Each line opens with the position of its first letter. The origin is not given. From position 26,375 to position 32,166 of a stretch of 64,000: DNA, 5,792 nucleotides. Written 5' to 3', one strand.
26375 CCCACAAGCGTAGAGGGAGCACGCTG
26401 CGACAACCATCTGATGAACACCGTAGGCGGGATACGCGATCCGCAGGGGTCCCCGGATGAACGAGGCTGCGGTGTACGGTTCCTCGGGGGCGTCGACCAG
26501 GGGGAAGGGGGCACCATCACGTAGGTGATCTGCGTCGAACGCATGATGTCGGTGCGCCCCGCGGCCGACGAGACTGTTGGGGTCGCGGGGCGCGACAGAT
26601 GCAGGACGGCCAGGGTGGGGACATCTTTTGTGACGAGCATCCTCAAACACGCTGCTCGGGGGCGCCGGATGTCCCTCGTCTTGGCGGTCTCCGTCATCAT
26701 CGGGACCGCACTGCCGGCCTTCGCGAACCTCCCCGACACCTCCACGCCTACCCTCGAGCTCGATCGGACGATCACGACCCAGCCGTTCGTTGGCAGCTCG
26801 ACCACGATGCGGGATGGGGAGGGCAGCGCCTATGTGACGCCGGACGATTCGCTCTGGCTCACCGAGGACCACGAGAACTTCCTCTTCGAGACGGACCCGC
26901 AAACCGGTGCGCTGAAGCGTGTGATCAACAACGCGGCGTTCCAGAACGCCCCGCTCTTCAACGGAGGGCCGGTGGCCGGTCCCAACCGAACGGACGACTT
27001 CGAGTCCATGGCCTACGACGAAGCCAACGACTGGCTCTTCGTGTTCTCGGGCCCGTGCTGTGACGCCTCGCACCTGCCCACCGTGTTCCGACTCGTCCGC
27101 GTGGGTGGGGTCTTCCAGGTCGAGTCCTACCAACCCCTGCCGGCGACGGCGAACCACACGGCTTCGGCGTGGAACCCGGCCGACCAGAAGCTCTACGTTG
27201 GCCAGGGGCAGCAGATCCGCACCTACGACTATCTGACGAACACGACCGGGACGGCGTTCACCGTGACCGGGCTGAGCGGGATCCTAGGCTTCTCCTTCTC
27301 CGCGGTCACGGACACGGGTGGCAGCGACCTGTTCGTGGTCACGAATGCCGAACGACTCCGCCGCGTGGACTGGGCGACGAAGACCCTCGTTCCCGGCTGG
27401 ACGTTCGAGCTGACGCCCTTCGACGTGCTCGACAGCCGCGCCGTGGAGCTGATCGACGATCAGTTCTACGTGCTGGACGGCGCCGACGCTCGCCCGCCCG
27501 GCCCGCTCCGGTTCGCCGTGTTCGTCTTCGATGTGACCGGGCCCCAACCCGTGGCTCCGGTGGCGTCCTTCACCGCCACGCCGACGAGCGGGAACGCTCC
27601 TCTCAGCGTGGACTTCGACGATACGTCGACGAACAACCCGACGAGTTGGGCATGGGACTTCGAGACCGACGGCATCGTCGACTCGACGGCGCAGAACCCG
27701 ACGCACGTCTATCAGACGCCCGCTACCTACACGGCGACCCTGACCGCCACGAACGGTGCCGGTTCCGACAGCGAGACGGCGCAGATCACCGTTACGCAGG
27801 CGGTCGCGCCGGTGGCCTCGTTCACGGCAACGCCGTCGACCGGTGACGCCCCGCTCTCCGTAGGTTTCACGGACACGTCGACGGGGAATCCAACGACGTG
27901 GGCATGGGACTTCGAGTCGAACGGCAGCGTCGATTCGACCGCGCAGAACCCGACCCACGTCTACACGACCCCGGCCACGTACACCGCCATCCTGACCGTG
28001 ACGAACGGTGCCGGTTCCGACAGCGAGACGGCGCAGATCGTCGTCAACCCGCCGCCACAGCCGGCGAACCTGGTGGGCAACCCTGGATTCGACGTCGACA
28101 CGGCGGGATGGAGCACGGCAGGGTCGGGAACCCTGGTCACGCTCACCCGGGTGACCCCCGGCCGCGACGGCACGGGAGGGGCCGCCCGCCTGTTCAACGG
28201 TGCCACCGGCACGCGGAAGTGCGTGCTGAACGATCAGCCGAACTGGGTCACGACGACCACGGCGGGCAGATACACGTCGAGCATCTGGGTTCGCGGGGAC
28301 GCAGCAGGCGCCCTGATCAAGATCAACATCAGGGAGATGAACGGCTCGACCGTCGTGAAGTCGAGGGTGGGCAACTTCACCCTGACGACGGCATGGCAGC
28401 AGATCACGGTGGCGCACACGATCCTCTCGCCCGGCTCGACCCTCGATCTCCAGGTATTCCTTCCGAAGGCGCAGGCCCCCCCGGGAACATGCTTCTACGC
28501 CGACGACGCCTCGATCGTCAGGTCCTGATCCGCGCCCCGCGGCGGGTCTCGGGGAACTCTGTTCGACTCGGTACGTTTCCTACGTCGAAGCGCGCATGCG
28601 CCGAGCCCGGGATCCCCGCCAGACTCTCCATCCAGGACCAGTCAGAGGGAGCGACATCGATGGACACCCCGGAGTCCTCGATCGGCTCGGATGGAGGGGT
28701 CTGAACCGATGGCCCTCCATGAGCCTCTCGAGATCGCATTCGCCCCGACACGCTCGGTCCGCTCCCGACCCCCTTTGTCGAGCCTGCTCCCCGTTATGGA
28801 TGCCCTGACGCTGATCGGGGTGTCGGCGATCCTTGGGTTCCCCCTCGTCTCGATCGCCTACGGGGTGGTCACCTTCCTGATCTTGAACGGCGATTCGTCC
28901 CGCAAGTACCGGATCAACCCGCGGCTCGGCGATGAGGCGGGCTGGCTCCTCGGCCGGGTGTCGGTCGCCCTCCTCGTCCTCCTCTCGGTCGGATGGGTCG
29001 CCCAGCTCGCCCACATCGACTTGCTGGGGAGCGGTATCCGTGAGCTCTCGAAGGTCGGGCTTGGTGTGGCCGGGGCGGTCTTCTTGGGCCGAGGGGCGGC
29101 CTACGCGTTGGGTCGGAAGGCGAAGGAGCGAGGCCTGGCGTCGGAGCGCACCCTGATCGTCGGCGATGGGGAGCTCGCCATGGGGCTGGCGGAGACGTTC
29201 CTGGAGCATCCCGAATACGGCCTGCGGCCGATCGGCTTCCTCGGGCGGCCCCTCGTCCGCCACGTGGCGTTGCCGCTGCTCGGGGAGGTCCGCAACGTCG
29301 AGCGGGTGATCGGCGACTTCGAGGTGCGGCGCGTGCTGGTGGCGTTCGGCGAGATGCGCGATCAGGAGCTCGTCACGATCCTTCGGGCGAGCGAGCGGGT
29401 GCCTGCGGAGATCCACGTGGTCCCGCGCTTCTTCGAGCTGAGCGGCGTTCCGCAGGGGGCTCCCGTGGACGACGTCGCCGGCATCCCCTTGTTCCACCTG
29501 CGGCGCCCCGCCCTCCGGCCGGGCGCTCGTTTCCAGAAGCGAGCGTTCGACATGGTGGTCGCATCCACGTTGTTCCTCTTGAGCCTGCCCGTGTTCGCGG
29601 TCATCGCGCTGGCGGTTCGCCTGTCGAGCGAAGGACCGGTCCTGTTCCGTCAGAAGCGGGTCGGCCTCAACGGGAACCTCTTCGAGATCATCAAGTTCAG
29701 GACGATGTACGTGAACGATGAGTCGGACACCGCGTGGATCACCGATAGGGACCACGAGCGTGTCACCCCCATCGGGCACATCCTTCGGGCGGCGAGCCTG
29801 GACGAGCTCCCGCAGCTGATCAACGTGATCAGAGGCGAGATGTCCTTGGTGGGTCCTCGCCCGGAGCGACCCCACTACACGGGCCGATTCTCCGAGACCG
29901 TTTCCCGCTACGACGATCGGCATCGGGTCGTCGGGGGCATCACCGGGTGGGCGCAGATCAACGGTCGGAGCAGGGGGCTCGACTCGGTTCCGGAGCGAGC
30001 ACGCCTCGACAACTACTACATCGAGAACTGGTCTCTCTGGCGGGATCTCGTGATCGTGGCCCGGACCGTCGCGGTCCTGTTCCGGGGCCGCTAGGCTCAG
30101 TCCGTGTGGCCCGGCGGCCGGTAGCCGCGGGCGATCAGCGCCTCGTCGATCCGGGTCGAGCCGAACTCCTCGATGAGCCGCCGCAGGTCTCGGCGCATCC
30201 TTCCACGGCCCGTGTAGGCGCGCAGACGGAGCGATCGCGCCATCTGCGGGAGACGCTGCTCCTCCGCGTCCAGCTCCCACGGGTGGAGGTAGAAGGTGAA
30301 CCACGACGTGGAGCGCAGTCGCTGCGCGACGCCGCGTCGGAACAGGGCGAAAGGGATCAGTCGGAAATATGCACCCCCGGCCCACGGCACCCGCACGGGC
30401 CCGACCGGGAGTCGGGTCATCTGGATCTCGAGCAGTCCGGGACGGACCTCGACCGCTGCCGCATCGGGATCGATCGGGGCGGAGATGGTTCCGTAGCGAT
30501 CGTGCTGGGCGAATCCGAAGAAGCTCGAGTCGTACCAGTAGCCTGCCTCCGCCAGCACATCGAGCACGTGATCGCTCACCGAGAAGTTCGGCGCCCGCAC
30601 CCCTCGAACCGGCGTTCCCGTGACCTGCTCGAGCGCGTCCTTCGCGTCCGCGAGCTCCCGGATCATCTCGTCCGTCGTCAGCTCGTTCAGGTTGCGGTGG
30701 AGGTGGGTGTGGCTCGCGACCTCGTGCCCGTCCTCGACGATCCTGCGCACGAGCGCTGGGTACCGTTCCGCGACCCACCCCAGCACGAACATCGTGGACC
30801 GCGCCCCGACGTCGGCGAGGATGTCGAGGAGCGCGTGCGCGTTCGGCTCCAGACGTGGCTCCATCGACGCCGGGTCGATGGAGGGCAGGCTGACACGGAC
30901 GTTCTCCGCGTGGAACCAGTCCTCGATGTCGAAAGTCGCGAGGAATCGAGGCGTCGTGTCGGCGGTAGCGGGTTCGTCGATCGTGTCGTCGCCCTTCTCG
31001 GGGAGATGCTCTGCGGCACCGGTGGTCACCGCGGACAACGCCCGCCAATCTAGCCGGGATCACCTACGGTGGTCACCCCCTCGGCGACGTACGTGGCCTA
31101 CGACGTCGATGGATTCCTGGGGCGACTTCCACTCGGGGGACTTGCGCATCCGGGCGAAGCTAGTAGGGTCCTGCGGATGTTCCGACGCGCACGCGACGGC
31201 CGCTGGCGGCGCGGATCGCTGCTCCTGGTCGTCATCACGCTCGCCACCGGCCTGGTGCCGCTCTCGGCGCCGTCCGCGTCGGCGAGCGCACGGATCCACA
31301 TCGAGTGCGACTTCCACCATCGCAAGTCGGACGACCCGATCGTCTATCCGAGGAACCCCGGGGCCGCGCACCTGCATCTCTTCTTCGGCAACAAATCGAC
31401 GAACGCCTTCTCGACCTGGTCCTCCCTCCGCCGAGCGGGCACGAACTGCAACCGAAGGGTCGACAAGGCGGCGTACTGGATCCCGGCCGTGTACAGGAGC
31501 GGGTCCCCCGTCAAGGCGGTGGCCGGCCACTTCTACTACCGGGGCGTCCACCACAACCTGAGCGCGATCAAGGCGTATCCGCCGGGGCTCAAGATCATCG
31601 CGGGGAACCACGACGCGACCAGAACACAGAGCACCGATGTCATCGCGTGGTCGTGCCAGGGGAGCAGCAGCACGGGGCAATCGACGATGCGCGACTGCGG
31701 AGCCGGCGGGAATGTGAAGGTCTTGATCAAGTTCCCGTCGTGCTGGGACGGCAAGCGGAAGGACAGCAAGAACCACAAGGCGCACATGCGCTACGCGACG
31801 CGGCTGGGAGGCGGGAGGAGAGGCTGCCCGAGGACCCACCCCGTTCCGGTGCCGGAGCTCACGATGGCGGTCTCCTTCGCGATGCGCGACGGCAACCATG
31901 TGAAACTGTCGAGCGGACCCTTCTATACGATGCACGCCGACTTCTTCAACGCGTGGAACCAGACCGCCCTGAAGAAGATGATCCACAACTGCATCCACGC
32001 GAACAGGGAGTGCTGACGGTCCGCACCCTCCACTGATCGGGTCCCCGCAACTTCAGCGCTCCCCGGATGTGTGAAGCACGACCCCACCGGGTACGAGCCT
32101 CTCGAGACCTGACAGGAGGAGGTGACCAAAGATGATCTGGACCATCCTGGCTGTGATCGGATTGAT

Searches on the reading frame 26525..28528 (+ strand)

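Call 5: search_protein_families(library=pfam, proteins=[window:26525-28528:+], max_evalue=0.01)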
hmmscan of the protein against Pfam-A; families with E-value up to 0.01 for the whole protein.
window:26525-28528:+ (667 aa): 5 families
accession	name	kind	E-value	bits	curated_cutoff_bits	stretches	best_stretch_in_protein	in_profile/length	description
PF18911.6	PKD_4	-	4.8e-27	94.3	27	2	342-424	4-84/85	PKD domain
PF00801.26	PKD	-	9.9e-20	70.8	23.5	2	348-423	3-80/80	PKD domain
PF02018.23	CBM_4_9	-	1.7e-06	28.9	25.9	1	514-648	1-134/136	Carbohydrate binding domain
PF13449.12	Phytase-like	-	0.00015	22.2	27.6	1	92-174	62-141/284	Esterase-like activity of phytase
PF18981.6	InlK_D3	-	0.0022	18.5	25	0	396-424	46-74/75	Internalin K domain (D3/D4)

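Call 6: search_protein_families(library=ncbifam, proteins=[window:26525-28528:+], max_evalue=0.01)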
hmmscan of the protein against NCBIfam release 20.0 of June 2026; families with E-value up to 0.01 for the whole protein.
window:26525-28528:+ (667 aa): 3 families
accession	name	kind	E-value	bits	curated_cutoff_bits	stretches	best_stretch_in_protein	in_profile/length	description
TIGR00864.1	PCC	subfamily_domain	1.5e-06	24.9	1861.4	1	373-507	1338-1474/2700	polycystin cation channel protein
NF048003.1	GTA_spike_fiber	domain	4.6e-06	27.3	36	1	523-651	15-151/182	phage head spike fiber domain-containing protein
NF033932.1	LapB_rpt_80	domain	0.0026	18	45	0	401-431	2-32/83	LapB repeat-containing protein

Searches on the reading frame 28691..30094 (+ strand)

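Call 29: search_protein_families(library=pfam, proteins=[window:28691-30094:+], max_evalue=0.001)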
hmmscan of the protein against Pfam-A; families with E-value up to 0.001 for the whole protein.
window:28691-30094:+ (467 aa): 1 family
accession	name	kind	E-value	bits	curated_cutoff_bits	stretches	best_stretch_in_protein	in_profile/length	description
PF02397.22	Bac_transf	-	3.1e-65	219.5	27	1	283-464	1-178/179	Bacterial sugar transferase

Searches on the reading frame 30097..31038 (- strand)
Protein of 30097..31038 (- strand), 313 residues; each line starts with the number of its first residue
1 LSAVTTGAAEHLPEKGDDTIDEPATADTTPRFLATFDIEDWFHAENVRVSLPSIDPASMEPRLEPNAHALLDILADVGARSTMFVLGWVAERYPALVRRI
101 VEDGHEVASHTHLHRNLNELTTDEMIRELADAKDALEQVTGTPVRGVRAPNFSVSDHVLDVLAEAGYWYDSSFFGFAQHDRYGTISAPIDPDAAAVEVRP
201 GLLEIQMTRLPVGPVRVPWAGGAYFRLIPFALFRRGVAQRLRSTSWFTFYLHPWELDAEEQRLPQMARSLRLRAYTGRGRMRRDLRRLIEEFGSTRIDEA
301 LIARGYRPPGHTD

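Call 29: search_protein_families(library=pfam, proteins=[window:30097-31038:-], max_evalue=0.001)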
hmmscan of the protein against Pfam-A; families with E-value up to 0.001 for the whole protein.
window:30097-31038:- (313 aa): 2 families
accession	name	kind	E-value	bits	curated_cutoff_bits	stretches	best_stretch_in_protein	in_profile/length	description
PF11959.13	DUF3473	-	2e-26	93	29.6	1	171-300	1-128/130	Domain of unknown function (DUF3473)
PF01522.26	Polysacc_deac_1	-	9.3e-26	90.7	23.1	1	65-167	19-121/124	Polysaccharide deacetylase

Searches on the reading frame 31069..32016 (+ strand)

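Call 29: search_protein_families(library=pfam, proteins=[window:31069-32016:+], max_evalue=0.001)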
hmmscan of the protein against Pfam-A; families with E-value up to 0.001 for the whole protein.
window:31069-32016:+ (315 aa): 1 family
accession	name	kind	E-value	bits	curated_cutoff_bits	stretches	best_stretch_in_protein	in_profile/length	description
PF09362.15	DUF1996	-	2.8e-42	145.9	27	1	89-296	1-237/237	Domain of unknown function (DUF1996)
